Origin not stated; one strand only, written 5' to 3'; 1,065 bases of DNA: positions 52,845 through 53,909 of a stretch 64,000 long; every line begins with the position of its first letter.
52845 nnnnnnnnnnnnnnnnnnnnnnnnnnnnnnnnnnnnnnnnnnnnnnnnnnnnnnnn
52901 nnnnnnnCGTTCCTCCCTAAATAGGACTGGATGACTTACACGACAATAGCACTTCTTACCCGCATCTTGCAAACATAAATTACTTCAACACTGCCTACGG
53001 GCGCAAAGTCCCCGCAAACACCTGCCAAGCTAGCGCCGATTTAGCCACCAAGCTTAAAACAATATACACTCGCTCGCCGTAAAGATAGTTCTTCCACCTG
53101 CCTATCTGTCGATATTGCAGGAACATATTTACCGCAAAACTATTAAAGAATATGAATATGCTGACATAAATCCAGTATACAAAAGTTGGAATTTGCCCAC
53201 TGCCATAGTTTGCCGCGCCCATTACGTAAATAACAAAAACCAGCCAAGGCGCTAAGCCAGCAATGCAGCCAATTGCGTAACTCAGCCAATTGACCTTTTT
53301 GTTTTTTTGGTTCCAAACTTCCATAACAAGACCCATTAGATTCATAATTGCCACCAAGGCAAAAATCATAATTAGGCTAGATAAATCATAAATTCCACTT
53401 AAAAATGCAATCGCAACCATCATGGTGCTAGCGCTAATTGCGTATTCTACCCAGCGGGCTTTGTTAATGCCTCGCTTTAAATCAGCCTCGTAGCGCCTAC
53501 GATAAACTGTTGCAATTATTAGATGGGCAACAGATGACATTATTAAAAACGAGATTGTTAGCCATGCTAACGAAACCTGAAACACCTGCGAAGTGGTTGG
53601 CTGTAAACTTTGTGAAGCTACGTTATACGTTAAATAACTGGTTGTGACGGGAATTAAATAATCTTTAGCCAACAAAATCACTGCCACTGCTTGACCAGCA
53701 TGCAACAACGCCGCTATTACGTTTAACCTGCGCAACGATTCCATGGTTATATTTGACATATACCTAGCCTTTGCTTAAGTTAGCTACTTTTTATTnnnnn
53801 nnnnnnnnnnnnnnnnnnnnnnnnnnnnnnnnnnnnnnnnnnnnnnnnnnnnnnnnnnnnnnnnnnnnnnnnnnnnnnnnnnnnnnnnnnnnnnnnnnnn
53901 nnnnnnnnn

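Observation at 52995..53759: Full-length heliorhodopsin with all key residues intact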

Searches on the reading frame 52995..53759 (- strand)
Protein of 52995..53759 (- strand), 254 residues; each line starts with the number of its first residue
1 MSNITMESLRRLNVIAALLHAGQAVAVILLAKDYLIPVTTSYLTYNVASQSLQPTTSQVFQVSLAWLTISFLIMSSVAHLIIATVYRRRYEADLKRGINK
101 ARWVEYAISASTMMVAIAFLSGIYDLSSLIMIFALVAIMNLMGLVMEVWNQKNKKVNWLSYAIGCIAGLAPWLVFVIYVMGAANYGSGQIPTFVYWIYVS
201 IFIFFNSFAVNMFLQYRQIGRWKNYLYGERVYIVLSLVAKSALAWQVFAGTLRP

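Call 4: search_protein_families(library=pfam, proteins=[window:52995-53759:-], max_evalue=0.01)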
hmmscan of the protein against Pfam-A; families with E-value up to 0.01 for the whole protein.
window:52995-53759:- (254 aa): 1 family
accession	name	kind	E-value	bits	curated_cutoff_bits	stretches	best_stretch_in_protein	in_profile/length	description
PF18761.7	Heliorhodopsin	-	9.3e-96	320.3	26.7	1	9-252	1-242/242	Heliorhodopsin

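Call 5: search_solved_structures(query=window:52995-53759:-, show_alignments=3, max_evalue=0.01)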
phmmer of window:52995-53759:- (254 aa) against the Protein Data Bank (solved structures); distinct sequences matched with E-value up to 0.01: 6.
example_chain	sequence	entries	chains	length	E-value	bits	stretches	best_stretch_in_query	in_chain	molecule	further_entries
6is6_A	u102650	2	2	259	3.6e-75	256.2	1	4-254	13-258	heliorhodopsin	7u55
7clj_A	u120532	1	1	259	8.1e-75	255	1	4-254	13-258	heliorhodopsin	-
9ljj_A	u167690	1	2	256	7e-56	193.1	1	6-254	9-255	Heliorhodopsin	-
6su3_X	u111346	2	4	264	7.9e-56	192.9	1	6-254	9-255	48C12 heliorhodopsin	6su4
6uh3_A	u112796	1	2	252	3.1e-55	190.9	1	6-252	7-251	Heliorhodopsin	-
9vfc_A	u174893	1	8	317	4.4e-42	147.9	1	18-254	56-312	heliorhodopsin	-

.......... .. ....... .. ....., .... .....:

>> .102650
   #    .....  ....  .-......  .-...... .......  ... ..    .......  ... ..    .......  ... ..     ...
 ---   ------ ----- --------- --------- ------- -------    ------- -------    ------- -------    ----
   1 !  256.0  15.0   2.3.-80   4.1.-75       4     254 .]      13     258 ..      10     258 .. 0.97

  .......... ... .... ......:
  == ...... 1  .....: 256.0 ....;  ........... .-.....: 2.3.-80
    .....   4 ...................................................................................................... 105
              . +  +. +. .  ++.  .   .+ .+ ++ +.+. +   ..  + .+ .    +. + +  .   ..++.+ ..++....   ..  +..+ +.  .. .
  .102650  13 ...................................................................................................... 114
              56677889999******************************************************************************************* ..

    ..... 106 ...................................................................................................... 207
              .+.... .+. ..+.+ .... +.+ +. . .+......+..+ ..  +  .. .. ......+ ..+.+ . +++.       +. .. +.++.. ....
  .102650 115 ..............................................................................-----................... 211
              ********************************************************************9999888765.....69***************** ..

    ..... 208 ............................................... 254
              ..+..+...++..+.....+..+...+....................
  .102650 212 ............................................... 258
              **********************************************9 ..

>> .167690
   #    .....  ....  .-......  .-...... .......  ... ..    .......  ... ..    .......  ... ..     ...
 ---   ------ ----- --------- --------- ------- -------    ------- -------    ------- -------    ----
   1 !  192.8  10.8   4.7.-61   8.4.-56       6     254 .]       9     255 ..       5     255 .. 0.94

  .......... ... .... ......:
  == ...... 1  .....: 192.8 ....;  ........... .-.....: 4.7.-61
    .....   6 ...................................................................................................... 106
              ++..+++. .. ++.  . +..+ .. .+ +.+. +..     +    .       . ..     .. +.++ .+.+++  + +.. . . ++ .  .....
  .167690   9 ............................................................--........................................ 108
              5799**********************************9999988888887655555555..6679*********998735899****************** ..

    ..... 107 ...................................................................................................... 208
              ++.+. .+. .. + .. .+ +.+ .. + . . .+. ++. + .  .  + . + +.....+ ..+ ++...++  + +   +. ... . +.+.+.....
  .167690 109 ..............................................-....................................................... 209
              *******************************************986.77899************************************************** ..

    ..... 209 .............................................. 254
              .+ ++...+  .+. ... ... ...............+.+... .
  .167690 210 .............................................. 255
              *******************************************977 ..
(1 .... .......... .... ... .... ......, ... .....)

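Call 6: find_homologous_proteins(query=window:52995-53759:-)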
Query window:52995-53759:- (254 aa): 7079 proteins with E <= 0.001 among 8000 candidates; the best 120 are listed.
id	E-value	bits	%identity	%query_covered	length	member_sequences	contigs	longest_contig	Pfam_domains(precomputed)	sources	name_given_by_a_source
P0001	2.2e-156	537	100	100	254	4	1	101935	PF18761.8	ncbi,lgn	ncbi:MAG: heliorhodopsin HeR [Candidatus Woesebacteria bacterium]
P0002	8.0e-149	512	93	100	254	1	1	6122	PF18761.8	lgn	-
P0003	1.1e-147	508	92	100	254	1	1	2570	PF18761.8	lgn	-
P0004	1.0e-119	417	74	100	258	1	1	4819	PF18761.8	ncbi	-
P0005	2.0e-111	390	68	100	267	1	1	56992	PF18761.8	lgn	-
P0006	4.7e-111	388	69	100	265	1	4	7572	PF18761.8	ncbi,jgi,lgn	jgi:hypothetical protein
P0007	9.5e-109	381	66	100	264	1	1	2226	PF18761.8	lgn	-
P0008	1.9e-108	380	69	99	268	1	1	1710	PF18761.8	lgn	-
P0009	5.9e-108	378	65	99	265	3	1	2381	PF18761.8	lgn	-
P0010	6.1e-108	378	69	99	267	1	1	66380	PF18761.8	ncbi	-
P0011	5.0e-106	372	66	100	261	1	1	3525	PF18761.8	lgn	-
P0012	8.9e-106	371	65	99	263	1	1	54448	PF18761.8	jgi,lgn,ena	-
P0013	1.3e-105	371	65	98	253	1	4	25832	PF18761.8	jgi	jgi:hypothetical protein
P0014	1.9e-105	370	65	97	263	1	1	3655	PF18761.8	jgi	jgi:hypothetical protein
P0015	2.0e-105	370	66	100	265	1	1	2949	PF18761.8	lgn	-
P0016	3.2e-105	369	67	100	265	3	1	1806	PF18761.8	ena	-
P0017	1.1e-104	368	68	98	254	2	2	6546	PF18761.8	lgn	-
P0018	1.1e-104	368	64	100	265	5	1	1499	PF18761.8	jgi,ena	-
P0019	2.1e-104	367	65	100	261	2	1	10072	PF18761.8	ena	-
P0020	2.1e-104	367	67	100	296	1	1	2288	PF18761.8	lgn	-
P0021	2.5e-104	366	67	100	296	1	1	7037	PF18761.8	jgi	jgi:hypothetical protein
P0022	2.8e-104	366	67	100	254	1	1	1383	PF18761.8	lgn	-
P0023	3.3e-104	366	68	92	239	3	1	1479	PF18761.8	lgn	-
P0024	3.7e-104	366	67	100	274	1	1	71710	PF18761.8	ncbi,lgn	ncbi:MAG: heliorhodopsin HeR [Candidatus Saccharimonadales bacterium]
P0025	7.8e-104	365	67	100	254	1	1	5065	PF18761.8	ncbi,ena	-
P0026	1.3e-103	364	67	99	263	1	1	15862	PF18761.8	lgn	-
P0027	1.3e-103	364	68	98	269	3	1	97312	PF18761.8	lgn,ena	-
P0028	2.1e-103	363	65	100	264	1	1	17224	PF18761.8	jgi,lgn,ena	-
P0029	2.1e-103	363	68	98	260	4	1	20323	PF18761.8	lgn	-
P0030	2.8e-103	363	64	100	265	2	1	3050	PF18761.8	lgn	-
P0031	3.8e-103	363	62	100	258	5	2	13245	PF18761.8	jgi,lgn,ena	-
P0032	4.8e-103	362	67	98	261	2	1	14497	PF18761.8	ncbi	-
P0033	6.8e-103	362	68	94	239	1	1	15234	PF18761.8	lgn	-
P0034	9.4e-103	361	63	99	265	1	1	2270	PF18761.8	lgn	-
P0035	1.7e-102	360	64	100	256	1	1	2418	PF18761.8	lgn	-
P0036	1.7e-102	360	65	100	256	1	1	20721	PF18761.8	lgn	-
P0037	1.8e-102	360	64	100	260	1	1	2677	PF18761.8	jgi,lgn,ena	-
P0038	1.8e-102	360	67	98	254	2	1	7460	PF18761.8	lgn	-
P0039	1.9e-102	360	62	100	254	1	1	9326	PF18761.8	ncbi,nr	ncbi:heliorhodopsin HeR [Patescibacteria group bacterium]|nr:heliorhodopsin HeR [Patescibacteria gro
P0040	2.4e-102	360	65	97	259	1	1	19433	PF18761.8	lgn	-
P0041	3.0e-102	360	65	100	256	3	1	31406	PF18761.8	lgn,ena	-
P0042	3.2e-102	360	63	99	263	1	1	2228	PF18761.8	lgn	-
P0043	3.3e-102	360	63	98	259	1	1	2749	PF18761.8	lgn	-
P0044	4.0e-102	359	62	99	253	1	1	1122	PF18761.8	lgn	-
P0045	4.5e-102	359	63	100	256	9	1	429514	PF18761.8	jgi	jgi:uncharacterized membrane protein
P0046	5.3e-102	359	64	99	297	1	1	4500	PF18761.8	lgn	-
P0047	5.7e-102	359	67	97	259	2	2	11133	PF18761.8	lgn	-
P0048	6.5e-102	359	64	98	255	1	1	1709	PF18761.8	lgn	-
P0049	8.0e-102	358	61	99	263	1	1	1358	PF18761.8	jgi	jgi:hypothetical protein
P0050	8.8e-102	358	65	98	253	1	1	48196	PF18761.8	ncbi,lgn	-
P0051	9.1e-102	358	65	99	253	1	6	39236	PF18761.8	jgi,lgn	jgi:hypothetical protein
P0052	1.0e-101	358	63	100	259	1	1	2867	PF18761.8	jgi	jgi:hypothetical protein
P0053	1.0e-101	358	63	99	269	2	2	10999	PF18761.8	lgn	-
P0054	1.2e-101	358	64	99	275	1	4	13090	PF18761.8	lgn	-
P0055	1.2e-101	358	66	98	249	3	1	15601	PF18761.8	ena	-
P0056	1.2e-101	358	66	100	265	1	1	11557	PF18761.8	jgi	jgi:hypothetical protein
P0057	1.3e-101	358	65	98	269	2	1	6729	PF18761.8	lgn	-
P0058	1.3e-101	358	66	100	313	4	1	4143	PF18761.8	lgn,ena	-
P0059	1.3e-101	358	61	100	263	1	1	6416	PF18761.8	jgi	jgi:hypothetical protein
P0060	1.5e-101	357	64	99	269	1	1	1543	PF18761.8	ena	-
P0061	1.6e-101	357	63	100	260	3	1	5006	PF18761.8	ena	-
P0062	2.0e-101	357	64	100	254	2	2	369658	PF18761.8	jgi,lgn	-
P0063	2.7e-101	357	63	100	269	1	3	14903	PF18761.8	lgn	-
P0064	2.7e-101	357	63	100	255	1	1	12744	PF18761.8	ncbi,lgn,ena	-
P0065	3.3e-101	356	65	100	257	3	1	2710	PF18761.8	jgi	jgi:hypothetical protein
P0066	3.6e-101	356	64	99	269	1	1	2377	PF18761.8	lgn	-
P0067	3.7e-101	356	64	98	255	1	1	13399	PF18761.8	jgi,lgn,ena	-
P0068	4.4e-101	356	62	100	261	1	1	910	PF18761.8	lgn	-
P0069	4.5e-101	356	65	97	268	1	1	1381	PF18761.8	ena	-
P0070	5.2e-101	356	63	100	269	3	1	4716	PF18761.8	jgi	-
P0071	6.1e-101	355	62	100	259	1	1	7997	PF18761.8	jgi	jgi:hypothetical protein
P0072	6.3e-101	355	64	100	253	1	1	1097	PF18761.8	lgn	-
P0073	6.9e-101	355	65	100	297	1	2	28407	PF18761.8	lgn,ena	-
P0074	9.0e-101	355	62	99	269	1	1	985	PF18761.8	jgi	jgi:hypothetical protein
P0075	9.4e-101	355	66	99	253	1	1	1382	PF18761.8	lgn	-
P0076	1.0e-100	355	63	98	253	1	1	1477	PF18761.8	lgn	-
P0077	1.2e-100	354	65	100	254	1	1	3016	PF18761.8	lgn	-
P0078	1.4e-100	354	63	100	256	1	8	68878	PF18761.8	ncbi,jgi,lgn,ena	-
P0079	1.8e-100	354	67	93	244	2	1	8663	PF18761.8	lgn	-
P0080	1.9e-100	354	61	100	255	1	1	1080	PF18761.8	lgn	-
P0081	2.1e-100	354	66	98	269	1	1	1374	PF18761.8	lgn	-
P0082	2.2e-100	354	64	99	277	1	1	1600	PF18761.8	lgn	-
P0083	2.3e-100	353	65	100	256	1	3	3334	PF18761.8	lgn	-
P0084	2.6e-100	353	65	99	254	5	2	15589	PF18761.8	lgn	-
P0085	2.9e-100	353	62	100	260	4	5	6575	PF18761.8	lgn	-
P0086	3.1e-100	353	63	98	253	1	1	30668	PF18761.8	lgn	-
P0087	3.3e-100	353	64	100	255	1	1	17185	PF18761.8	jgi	jgi:hypothetical protein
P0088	3.6e-100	353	64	100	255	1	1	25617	PF18761.8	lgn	-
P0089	3.7e-100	353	65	99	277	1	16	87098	PF18761.8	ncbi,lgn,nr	ncbi:MAG: hypothetical protein QG553_28 [Patescibacteria group bacterium]|nr:hypothetical protein [P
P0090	4.1e-100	353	63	98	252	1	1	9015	PF18761.8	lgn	-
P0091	4.2e-100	353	65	98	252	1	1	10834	PF18761.8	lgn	-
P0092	4.3e-100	353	62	100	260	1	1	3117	PF18761.8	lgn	-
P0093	4.6e-100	352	63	98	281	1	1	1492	PF18761.8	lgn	-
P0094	5.0e-100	352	62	100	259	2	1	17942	PF18761.8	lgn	-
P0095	5.3e-100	352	60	100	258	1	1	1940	PF18761.8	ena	-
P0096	5.3e-100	352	62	100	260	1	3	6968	PF18761.8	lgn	-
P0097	6.7e-100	352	62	99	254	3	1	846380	PF18761.8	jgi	-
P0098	6.8e-100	352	63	98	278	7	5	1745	PF18761.8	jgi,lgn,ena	-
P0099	7.0e-100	352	62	100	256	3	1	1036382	PF18761.8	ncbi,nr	ncbi:MAG: heliorhodopsin HeR [Candidatus Dojkabacteria bacterium]|nr:MAG: heliorhodopsin HeR [Candid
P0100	7.6e-100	352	60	100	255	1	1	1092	PF18761.8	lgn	-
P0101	7.8e-100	352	64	100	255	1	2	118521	PF18761.8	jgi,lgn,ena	-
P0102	8.2e-100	352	64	97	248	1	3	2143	PF18761.8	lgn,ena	-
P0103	8.7e-100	352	60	100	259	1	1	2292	PF18761.8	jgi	jgi:hypothetical protein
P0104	9.2e-100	352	60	99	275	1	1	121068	PF18761.8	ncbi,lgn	-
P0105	9.2e-100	352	65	98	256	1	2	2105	PF18761.8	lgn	-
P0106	1.0e-99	351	65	97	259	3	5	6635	PF18761.8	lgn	-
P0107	1.0e-99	351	61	100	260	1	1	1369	PF18761.8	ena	-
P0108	1.1e-99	351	64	100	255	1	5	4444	PF18761.8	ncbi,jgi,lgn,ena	-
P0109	1.1e-99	351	64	100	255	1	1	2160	PF18761.8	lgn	-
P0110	1.1e-99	351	63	98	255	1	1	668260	PF18761.8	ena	-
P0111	1.1e-99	351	60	100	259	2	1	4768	PF18761.8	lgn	-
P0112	1.1e-99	351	61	98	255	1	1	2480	PF18761.8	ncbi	-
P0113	1.2e-99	351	63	100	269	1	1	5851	PF18761.8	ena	-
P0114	1.2e-99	351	65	97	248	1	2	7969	PF18761.8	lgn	-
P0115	1.4e-99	351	61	100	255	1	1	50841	PF18761.8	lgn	-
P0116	1.4e-99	351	64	100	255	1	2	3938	PF18761.8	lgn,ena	-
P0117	1.4e-99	351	64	100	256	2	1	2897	PF18761.8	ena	-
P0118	1.5e-99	351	64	100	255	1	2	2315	PF18761.8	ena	-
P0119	1.5e-99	351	64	100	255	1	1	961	PF18761.8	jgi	-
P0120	1.5e-99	351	64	100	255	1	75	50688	PF18761.8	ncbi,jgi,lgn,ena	-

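Call 7: find_encoding_contigs(protein=window:52995-53759:-, flank=10000, max_places=10)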
Protein window:52995-53759:- (254 aa): 1 contig read that carries it; 1 place shown.
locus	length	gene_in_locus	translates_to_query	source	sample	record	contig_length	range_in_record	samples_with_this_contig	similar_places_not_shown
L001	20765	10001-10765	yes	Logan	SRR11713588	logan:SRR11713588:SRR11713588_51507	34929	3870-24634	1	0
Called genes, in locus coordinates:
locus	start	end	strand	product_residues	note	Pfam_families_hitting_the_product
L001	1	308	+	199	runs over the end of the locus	PF00889:EF_TS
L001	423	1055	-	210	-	PF18167:Sa_NUDIX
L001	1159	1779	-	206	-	PF18167:Sa_NUDIX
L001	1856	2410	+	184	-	PF01765:RRF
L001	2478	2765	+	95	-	-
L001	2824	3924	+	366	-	PF02163:Peptidase_M50, PF00595:PDZ (faint), PF13180:PDZ_2, PF17820:PDZ_6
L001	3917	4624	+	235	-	PF02517:Rce1-like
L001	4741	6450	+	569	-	PF00587:tRNA-synt_2b, PF04073:tRNA_edit, PF03129:HGTP_anticodon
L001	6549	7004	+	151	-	PF03449:GreA_GreB_N, PF01272:GreA_GreB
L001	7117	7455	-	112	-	-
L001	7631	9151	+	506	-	PF01336:tRNA_anti-codon, PF00152:tRNA-synt_2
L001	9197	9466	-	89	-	PF13453:Zn_ribbon_TFIIB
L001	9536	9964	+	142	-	PF00293:NUDIX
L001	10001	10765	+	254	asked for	PF18761:Heliorhodopsin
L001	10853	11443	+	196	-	PF02223:Thymidylate_kin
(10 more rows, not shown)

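Call 14: find_related_loci(query=window:52995-53759:-, collection=genome_contigs, flank=8000)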
Query window:52995-53759:- (254 aa) in genome_contigs; peptide patterns used: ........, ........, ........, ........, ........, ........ (x = any residue, [..] = any of these).
257 stretches matched a pattern; 224 encode a relative of the query (tblastn E <= 1e-3); the best 80 are kept; 80 distinct loci.
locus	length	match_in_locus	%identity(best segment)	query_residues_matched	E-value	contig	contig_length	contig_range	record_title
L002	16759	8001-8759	64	2-254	2e-112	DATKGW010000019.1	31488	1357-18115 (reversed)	MAG TPA_asm: Patescibacteria group bacterium isolate SMAG_U14561 k141_114406, whole genome shotgun sequence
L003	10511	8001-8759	63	2-254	8e-110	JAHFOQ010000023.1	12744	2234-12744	MAG: bacterium isolate nzgw507 NODE_4905_length_12745_cov_3.098463, whole genome shotgun sequence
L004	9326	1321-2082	62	1-254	2e-109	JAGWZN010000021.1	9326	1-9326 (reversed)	MAG: Patescibacteria group bacterium isolate REEB54 contig-150_9660, whole genome shotgun sequence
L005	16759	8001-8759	66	1-254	3e-108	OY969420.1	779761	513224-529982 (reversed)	MAG: uncultured bacterium isolate MFD09495.bin.3.99 genome assembly, chromosome: 1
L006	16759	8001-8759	63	2-254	1e-107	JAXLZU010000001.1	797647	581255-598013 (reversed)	MAG: Candidatus Saccharibacteria bacterium isolate STL-PAT10 C2.14.fa-1, whole genome shotgun sequence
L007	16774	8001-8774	61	2-254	5e-107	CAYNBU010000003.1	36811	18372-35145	MAG TPA_asm: uncultured Candidatus Saccharibacteria bacterium isolate SRP344714_co2_88 genome assembly, contig: NODE_271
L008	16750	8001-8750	61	7-254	2e-105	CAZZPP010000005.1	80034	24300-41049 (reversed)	MAG TPA_asm: uncultured Candidatus Saccharibacteria bacterium isolate binchicken_co22_222 genome assembly, contig: NODE_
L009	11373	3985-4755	61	3-254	5e-105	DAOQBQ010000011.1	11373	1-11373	MAG TPA_asm: Candidatus Dojkabacteria bacterium isolate AMR_MDS_1232 NODE_4882_length_11373_cov_4.928609, whole genome s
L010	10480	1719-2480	59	1-254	7e-105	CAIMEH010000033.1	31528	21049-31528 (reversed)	uncultured Candidatus Berkelbacteria bacterium isolate AlinenLipids_bin-6077 genome assembly, contig: bin-6077:33/34, wh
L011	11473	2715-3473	63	1-254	2e-104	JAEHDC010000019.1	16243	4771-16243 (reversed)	MAG: Candidatus Saccharibacteria bacterium isolate EFPC_124 k127_7150368, whole genome shotgun sequence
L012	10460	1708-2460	60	6-254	1e-104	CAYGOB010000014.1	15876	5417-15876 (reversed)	MAG TPA_asm: uncultured Candidatus Saccharibacteria bacterium isolate ERP113451_co4_79 genome assembly, contig: NODE_211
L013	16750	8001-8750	62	5-254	2e-104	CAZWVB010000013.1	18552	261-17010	MAG TPA_asm: uncultured Candidatus Saccharibacteria bacterium isolate binchicken_co118_27 genome assembly, contig: NODE_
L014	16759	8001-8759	61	1-254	6e-104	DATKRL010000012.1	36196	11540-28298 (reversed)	MAG TPA_asm: Candidatus Dormiibacterota bacterium isolate SMAG_U14027 k141_1291782, whole genome shotgun sequence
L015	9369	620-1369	62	4-254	5e-104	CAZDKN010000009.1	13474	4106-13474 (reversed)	MAG TPA_asm: uncultured Candidatus Saccharimonas sp. isolate SRP062349_co2_266 genome assembly, contig: NODE_2489_length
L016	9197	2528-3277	62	4-254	2e-103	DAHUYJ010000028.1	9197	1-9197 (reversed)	MAG TPA_asm: Candidatus Saccharibacteria bacterium isolate clean1668 NODE_28_length_9197_cov_4.446491, whole genome shot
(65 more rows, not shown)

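Call 17: find_encoding_contigs(protein=P0002, flank=6000, max_places=3)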
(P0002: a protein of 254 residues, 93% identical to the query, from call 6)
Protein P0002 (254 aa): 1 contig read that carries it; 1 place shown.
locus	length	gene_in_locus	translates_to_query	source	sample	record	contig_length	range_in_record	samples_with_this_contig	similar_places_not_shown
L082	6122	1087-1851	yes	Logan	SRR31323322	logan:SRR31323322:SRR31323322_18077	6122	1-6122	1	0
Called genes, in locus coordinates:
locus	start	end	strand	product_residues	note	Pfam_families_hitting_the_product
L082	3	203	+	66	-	?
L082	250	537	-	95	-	PF13453:Zn_ribbon_TFIIB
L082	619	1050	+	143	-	PF00293:NUDIX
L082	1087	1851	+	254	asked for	PF18761:Heliorhodopsin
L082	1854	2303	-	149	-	PF00293:NUDIX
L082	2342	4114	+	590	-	PF09972:DUF2207, PF20990:DUF2207_C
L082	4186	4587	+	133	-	-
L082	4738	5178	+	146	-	-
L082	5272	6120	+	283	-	?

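Call 18: find_encoding_contigs(protein=P0004, flank=6000, max_places=3)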
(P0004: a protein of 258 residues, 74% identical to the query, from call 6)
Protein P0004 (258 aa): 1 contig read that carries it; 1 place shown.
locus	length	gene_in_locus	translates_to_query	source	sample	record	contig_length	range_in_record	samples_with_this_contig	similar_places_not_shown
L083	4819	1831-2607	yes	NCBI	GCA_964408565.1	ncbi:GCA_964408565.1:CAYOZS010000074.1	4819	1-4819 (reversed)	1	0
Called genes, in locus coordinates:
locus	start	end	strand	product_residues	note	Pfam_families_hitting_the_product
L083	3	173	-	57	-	?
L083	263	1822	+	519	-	-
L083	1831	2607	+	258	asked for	PF18761:Heliorhodopsin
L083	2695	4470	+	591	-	PF09972:DUF2207, PF20990:DUF2207_C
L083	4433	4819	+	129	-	?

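Call 19: find_encoding_contigs(protein=P0005, flank=8000, max_places=3)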
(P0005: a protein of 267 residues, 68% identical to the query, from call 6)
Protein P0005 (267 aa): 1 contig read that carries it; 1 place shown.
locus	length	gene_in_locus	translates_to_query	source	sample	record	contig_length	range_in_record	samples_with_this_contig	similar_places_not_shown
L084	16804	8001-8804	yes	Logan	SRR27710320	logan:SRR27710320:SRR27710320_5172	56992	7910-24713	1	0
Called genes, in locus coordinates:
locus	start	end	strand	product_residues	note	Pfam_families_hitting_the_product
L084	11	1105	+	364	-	PF00348:polyprenyl_synt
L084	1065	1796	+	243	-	PF01255:Prenyltransf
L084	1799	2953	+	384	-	PF02163:Peptidase_M50, PF13180:PDZ_2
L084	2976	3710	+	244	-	PF02517:Rce1-like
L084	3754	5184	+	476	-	PF00587:tRNA-synt_2b, PF03129:HGTP_anticodon, PF09180:ProRS-C_1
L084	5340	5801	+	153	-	PF03449:GreA_GreB_N, PF01272:GreA_GreB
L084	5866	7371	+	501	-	PF01336:tRNA_anti-codon, PF00152:tRNA-synt_2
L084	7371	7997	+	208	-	-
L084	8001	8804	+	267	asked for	PF18761:Heliorhodopsin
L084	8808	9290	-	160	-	-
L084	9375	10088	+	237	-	PF04452:Methyltrans_RNA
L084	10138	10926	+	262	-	PF12705:PDDEXK_1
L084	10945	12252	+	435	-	PF02403:Seryl_tRNA_N, PF00587:tRNA-synt_2b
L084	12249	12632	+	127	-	PF02482:Ribosomal_S30AE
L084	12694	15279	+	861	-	PF07517:SecA_DEAD, PF01043:SecA_PP_bind, PF21090:P-loop_SecA, PF07516:SecA_SW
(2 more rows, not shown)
